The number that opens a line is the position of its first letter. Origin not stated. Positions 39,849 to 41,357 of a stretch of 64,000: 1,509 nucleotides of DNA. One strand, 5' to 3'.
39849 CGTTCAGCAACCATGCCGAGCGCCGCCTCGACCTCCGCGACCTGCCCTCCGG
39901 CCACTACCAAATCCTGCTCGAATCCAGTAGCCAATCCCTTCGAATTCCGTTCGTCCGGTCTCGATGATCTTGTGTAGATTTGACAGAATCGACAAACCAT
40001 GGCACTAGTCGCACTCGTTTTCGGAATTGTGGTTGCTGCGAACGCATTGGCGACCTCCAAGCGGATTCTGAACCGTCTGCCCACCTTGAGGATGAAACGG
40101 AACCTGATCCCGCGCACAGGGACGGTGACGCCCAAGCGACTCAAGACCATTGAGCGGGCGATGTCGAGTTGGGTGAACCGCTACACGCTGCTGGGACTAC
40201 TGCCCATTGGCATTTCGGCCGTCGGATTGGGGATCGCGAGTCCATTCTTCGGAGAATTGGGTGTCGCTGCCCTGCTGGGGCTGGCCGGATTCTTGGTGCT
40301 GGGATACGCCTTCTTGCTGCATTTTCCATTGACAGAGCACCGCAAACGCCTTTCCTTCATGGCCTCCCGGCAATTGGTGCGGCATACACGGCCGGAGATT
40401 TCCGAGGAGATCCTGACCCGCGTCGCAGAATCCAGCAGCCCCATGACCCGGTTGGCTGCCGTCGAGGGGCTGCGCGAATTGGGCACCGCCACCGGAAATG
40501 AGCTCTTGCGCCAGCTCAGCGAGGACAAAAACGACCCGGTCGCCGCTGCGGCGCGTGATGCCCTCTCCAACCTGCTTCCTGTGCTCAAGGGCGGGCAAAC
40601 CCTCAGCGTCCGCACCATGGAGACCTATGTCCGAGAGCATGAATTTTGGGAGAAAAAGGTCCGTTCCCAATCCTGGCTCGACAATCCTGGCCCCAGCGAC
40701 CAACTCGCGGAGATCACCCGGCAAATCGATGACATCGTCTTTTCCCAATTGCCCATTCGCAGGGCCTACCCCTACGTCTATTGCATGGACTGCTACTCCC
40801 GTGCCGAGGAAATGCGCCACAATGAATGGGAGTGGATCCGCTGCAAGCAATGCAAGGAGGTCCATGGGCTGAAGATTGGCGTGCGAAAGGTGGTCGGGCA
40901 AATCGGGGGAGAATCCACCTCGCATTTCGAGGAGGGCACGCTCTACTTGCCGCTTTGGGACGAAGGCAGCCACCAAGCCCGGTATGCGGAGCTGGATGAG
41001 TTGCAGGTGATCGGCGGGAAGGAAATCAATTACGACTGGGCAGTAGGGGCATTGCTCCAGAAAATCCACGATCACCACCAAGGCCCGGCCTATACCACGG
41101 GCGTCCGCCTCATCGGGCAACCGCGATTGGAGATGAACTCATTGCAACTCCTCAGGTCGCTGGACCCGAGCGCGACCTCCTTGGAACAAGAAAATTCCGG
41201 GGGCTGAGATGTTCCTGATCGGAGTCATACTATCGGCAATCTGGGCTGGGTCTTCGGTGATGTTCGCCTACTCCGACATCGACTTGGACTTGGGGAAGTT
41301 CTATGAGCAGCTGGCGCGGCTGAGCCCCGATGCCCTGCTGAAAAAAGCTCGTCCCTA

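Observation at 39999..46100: Five tandem, translationally coupled paralogs of an uncharacterised TM / HEAT / C4 zinc-ribbon protein family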

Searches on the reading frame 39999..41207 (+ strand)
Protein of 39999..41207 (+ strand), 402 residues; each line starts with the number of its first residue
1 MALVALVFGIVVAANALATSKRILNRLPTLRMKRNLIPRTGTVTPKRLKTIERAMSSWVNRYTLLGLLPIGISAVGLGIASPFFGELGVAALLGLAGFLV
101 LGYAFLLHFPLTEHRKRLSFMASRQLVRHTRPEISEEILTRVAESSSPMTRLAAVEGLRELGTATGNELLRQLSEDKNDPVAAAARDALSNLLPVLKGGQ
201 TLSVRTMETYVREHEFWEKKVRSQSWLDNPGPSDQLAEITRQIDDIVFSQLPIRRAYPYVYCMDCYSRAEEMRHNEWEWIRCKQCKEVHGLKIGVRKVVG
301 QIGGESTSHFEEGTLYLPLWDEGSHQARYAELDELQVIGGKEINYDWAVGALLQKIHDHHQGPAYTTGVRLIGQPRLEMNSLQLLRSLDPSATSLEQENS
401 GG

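Call 4: search_protein_families(library=pfam, proteins=[window:39999-41207:+], max_evalue=1)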
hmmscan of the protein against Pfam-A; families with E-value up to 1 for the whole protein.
window:39999-41207:+ (402 aa): 4 families
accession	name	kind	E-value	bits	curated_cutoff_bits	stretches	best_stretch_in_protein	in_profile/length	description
PF13646.12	HEAT_2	-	6.2e-06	26.8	27.7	1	126-189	24-87/88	HEAT repeats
PF02985.28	HEAT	-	0.0028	18.2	23.5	0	139-162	5-28/31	HEAT repeat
PF14354.12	Lar_restr_allev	-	0.087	13.5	28.6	0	265-287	9-33/58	Restriction alleviation protein Lar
PF03604.18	Zn_ribbon_RPAB4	-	0.17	12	24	1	262-285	3-23/32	DNA directed RNA polymerase, 7 kDa subunit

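Call 5: search_protein_families(library=ncbifam, proteins=[window:39999-41207:+], max_evalue=1)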
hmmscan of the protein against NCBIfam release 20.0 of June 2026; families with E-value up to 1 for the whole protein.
window:39999-41207:+ (402 aa): 1 family
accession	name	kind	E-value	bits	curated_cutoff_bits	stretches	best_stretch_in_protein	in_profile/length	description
NF045915.1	PhycobilmeDegNblB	equivalog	0.0037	16.8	300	1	127-192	25-94/214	phycobilisome degradation protein NblB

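Call 6: search_protein_families(library=padloc, proteins=[window:39999-41207:+], max_evalue=1)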
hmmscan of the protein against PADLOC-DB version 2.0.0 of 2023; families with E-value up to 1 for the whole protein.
window:39999-41207:+ (402 aa): 2 families
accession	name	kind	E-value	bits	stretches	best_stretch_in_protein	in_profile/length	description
PDLC02919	HEAT-ARM_XIII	-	0.0085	11.5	1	138-184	1584-1627/1972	-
PDLC01616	TniQ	-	0.022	13.5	1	146-287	13-121/126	CAS-I-F; associated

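Call 13: find_homologous_proteins(query=A1, max_evalue=0.001)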
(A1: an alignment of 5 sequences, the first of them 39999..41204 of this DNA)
Query A1 (5 sequences) (402 aa, profile of the alignment): 15 proteins with E <= 0.001 among 8000 candidates.
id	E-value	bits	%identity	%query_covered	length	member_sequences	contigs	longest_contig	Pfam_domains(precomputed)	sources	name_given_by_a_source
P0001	2.2e-167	575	100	100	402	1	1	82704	PF13646.13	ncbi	ncbi:MAG: HEAT repeat domain-containing protein [Bacteroidia bacterium]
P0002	4.1e-143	495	84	99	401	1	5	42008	PF13646.13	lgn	-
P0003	5.2e-136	472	24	82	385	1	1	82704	PF13646.13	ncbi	ncbi:MAG: HEAT repeat domain-containing protein [Bacteroidia bacterium]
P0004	1.9e-116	407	64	97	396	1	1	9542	PF13646.13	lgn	-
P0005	2.2e-107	378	49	97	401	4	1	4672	PF13646.13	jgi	jgi:hypothetical protein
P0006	3.5e-107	377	47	97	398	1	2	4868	PF13646.13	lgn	-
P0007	4.8e-104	367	46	96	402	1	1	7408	PF13646.13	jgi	jgi:hypothetical protein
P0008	1.5e-101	358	42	96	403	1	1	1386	-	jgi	jgi:hypothetical protein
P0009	1.3e-98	349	43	96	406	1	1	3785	PF13646.13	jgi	jgi:hypothetical protein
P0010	5.4e-92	327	60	63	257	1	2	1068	-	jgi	jgi:hypothetical protein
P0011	2.3e-87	312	35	96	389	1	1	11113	PF13646.13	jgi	jgi:hypothetical protein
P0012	3.4e-87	311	55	66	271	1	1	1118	PF13646.13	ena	-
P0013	4.3e-79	284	39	81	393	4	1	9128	-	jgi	jgi:hypothetical protein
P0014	5.6e-12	64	35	13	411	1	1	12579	PF21581.4,PF12717.14,PF02985.29,PF22956.3,PF03130.23,PF27207.1,PF20168.5,PF13513.13,PF13646.13,PF12765.14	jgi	-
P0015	1.5e-4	39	51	9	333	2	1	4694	PF02985.29,PF03130.23,PF13646.13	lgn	-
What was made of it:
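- Tried and rejected: It missed even p3-p5 because HEAT words saturated the candidate list (call 13).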

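Call 15: find_encoding_contigs(protein=P0002, flank=10000, max_places=3)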
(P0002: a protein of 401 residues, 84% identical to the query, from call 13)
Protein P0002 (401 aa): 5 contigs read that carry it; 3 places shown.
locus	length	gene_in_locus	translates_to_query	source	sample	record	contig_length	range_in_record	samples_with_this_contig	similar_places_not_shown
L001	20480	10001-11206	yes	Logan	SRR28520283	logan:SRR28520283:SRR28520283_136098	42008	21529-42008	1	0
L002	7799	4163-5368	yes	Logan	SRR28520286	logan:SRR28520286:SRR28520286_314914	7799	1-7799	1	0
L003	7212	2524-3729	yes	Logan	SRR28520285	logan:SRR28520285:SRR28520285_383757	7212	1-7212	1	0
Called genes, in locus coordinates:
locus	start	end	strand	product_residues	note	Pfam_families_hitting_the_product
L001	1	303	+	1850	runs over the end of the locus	PF18962:Por_Secre_tail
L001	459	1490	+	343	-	PF05721:PhyH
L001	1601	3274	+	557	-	PF05721:PhyH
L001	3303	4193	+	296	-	-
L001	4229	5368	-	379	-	PF16822:ALGX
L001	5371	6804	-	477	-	PF03062:MBOAT, PF13813:MBOAT_2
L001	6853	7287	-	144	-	-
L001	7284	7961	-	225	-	PF13274:SocA_Panacea (weak)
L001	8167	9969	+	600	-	PF16655:PhoD_N, PF09423:PhoD, PF18962:Por_Secre_tail (weak)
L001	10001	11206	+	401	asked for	PF13646:HEAT_2 (faint)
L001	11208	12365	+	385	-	PF13646:HEAT_2 (weak)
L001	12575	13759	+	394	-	PF13646:HEAT_2 (weak)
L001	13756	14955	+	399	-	PF13646:HEAT_2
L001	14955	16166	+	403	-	-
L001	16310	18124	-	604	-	-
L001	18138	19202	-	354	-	PF19993:DO-GTPase2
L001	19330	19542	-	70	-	-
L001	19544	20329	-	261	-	PF01972:SDH_protease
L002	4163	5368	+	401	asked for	PF13646:HEAT_2 (faint)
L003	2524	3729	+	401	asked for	PF13646:HEAT_2 (faint)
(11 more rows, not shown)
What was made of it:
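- Checked: The ATG at 44889 matches the 403-aa gene call in the close relative L001 (call 15).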

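Call 16: find_encoding_contigs(protein=P0011, flank=10000, max_places=2)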
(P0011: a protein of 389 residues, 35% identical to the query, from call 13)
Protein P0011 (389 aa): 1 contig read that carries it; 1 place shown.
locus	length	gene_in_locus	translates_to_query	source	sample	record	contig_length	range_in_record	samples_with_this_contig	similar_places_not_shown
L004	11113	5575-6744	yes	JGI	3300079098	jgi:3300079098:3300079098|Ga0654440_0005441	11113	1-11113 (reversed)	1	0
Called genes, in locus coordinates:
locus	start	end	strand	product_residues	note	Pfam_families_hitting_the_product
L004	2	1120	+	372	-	?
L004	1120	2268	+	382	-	-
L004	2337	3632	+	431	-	PF13715:CarbopepD_reg_2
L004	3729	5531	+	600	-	PF16655:PhoD_N, PF09423:PhoD, PF18962:Por_Secre_tail (weak)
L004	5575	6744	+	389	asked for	PF13646:HEAT_2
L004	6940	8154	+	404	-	PF17761:DUF1016_N, PF06250:YhcG_C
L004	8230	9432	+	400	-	PF13646:HEAT_2 (weak)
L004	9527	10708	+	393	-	-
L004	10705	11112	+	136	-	?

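Call 17: find_encoding_contigs(protein=P0013, flank=10000, max_places=2)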
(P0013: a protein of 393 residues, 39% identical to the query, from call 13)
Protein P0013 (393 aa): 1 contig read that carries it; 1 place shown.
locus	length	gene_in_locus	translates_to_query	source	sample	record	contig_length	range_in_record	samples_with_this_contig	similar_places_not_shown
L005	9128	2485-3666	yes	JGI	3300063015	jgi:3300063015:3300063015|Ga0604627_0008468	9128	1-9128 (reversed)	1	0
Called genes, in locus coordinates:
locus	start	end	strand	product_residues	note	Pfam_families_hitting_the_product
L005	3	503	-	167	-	?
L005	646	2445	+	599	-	PF16655:PhoD_N, PF09423:PhoD, PF18962:Por_Secre_tail (faint)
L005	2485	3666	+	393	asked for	-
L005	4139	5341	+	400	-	PF13646:HEAT_2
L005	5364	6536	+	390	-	PF13646:HEAT_2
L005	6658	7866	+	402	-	PF13646:HEAT_2 (weak)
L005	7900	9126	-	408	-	?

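Call 18: find_encoding_contigs(protein=P0004, flank=10000, max_places=2)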
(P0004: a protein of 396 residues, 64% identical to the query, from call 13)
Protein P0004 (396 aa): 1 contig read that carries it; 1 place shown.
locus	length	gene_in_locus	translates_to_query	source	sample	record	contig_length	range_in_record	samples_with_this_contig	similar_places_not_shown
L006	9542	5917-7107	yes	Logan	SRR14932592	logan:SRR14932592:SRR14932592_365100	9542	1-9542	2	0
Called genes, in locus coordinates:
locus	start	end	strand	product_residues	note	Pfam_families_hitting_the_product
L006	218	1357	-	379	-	PF16822:ALGX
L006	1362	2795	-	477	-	PF03062:MBOAT, PF13813:MBOAT_2 (weak)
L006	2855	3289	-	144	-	-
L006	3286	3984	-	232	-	PF13274:SocA_Panacea (weak)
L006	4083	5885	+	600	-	PF16655:PhoD_N, PF09423:PhoD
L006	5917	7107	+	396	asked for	PF13646:HEAT_2 (weak)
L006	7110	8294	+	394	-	PF13646:HEAT_2 (weak)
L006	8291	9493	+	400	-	PF13646:HEAT_2 (weak)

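Call 19: find_encoding_contigs(protein=P0007, flank=10000, max_places=2)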
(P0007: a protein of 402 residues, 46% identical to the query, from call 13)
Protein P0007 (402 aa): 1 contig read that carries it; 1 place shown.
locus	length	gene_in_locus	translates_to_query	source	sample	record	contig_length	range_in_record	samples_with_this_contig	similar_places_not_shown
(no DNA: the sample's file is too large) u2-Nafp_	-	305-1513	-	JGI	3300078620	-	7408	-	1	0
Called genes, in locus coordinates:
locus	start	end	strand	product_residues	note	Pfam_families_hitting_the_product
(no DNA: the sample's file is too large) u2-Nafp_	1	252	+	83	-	?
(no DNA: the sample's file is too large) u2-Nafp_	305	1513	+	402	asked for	PF13646:HEAT_2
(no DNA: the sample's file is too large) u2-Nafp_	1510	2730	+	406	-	PF13646:HEAT_2 (faint)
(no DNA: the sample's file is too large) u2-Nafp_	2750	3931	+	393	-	PF13646:HEAT_2 (weak)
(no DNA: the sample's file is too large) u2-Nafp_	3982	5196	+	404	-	-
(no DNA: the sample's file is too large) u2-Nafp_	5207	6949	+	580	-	-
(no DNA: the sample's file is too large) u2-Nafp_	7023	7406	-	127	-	?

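Call 35: predict_structure(alignment_id=A3)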
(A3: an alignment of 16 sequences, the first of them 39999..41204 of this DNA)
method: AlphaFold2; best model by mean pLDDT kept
length: 402 residues; sequences in the alignment: 16
mean_pLDDT: 86.0   pTM: 0.76
mean pLDDT of the five models: 86.0, 82.5, 77.3, 76.3, 75.6
residues with pLDDT >= 90: 187; 70-90: 182; 50-70: 23; < 50: 10
segments of 3 or more residues with pLDDT < 50: 395-402
pLDDT, mean of each block of 10 residues (from residue 1): 93 93 77 71 79 87 88 92 90 93 87 88 88 92 93 95 93 97 96 83 87 88 68 85 91 90 93 88 90 93 90 94 87 90 85 80 64 83 80 50 32
secondary structure, 60 per line:
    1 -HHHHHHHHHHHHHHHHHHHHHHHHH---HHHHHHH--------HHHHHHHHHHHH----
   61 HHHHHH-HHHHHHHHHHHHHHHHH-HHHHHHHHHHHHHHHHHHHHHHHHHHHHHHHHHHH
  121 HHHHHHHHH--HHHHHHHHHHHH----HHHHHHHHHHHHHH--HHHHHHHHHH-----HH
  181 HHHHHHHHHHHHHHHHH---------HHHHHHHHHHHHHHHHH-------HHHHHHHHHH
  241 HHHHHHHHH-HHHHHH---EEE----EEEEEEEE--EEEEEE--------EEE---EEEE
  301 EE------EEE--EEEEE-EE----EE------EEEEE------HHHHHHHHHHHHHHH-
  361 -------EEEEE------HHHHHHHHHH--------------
elements in order: H2-26 H30-36 H45-56 H61-66 H68-84 H86-129 H132-143 H148-161 H164-173 H179-197 H207-223 H231-249 H251-256 E260-262 E267-274 E277-282 E291-293 E297-302 E309-311 E314-318 E334-338 H345-359 E368-372 H379-388
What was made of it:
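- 39999..41207 (+): Paralog p1 (402 aa): 3 TM, HEAT pair (aa ~126-189), C4 zinc ribbon (C262, C265, C282, C285) and C-terminal module (aa 246-402 = 40734-41204). It belongs to the most widely conserved ('p1-type') lineage. AlphaFold pLDDT 86 (call 35).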

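Call 39: fold_search(model_id=the predicted structure, library=pdb)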
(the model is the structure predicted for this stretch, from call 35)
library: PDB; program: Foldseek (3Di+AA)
matches with E <= 10: 947; with E <= 0.001: 0
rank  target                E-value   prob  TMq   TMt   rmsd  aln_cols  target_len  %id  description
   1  8fbk                  5.2e-02  0.89  0.19  0.29  18.3       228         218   14  Improving the secretion of designed protein assemblies through negative design of cryptic transmembrane domains (released 2023-03-22)
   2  4d4z_A                6.9e-02  1.00  0.22  0.29  14.5       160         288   16  STRUCTURE OF HUMAN DEOXYHYPUSINE HYDROXYLASE in complex with glycerol (released 2015-04-15)
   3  4d4z_B                9.6e-02  0.96  0.22  0.29  15.9       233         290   13  STRUCTURE OF HUMAN DEOXYHYPUSINE HYDROXYLASE in complex with glycerol (released 2015-04-15)
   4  8j07_t                9.6e-02  0.80  0.17  0.20  18.2       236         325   11  96nm repeat of human respiratory doublet microtubule and associated axonemal complexes (released 2023-07-26)
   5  8u89_A                1.0e-01  0.63  0.18  0.14  19.3       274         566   14  The structure of the PP2A-B56Delta holoenzyme mutant - E197K (released 2024-01-10)
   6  5dcq_A                1.2e-01  0.94  0.18  0.39  17.4       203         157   13  Crystal structure of bacterial adhesin, FNE from Streptococcus equi spp. equi. (released 2016-06-29)
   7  5mfi_A                1.2e-01  0.84  0.15  0.23  15.2       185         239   14  Designed armadillo repeat protein YIII(Dq.V2)4CqI in complex with peptide (KR)4 (released 2017-09-13)
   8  3zhp_B                1.2e-01  0.60  0.18  0.21  18.7       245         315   13  Human MST3 (STK24) in complex with MO25beta (released 2013-01-16)
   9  5cwm                  1.3e-01  0.25  0.12  0.18  20.5       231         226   15  Crystal structure of de novo designed helical repeat protein DHR64 (released 2015-12-16)
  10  4hxt                  1.3e-01  0.82  0.17  0.27  17.5       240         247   12  Crystal Structure of Engineered Protein. Northeast Structural Genomics Consortium Target OR329 (released 2012-11-21)
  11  4rv1_B                1.3e-01  0.77  0.17  0.17  18.6       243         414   14  Crystal Structure of Engineered Protein. Northeast Structural Genomics Consortium (NESG) Target OR497. (released 2014-12-10)
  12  4db8_D                1.3e-01  0.66  0.16  0.24  17.9       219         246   14  Designed Armadillo-repeat Protein (released 2012-05-16)
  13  6s9o_A                1.4e-01  0.92  0.17  0.20  14.7       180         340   13  Designed Armadillo Repeat protein internal Lock1 fused to target peptide KRKRKLKFKR (released 2020-02-19)
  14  9u4m_U                1.4e-01  0.80  0.19  0.10  16.8       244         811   14  Focused refinement of 19S in the substrate-engaged human 26S proteasome bound to midnolin with RPT6 at top of spiral s (released 2026-03-25)
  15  7qnp_AAA              1.4e-01  0.63  0.14  0.22  16.8       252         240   12  Designed Armadillo repeat protein N(A4)M4C(AII) co-crystallized with hen egg white lysozyme (released 2022-06-08)
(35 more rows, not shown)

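Call 54: search_protein_families(library=pfam, proteins=[L005:7900-9075:-], max_evalue=0.001)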
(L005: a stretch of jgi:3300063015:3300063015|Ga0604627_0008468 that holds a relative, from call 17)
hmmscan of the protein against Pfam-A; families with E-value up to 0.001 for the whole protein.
L005:7900-9075:- (391 aa): 2 families
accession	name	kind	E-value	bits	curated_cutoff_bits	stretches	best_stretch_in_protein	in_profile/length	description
PF01663.27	Phosphodiest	-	1.7e-17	64.5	23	1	36-334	119-340/342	Type I phosphodiesterase / nucleotide pyrophosphatase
PF00884.28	Sulfatase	-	1.4e-05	25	25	0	327-376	251-301/301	Sulfatase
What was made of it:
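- L005 also has a type I phosphodiesterase downstream (call 54).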
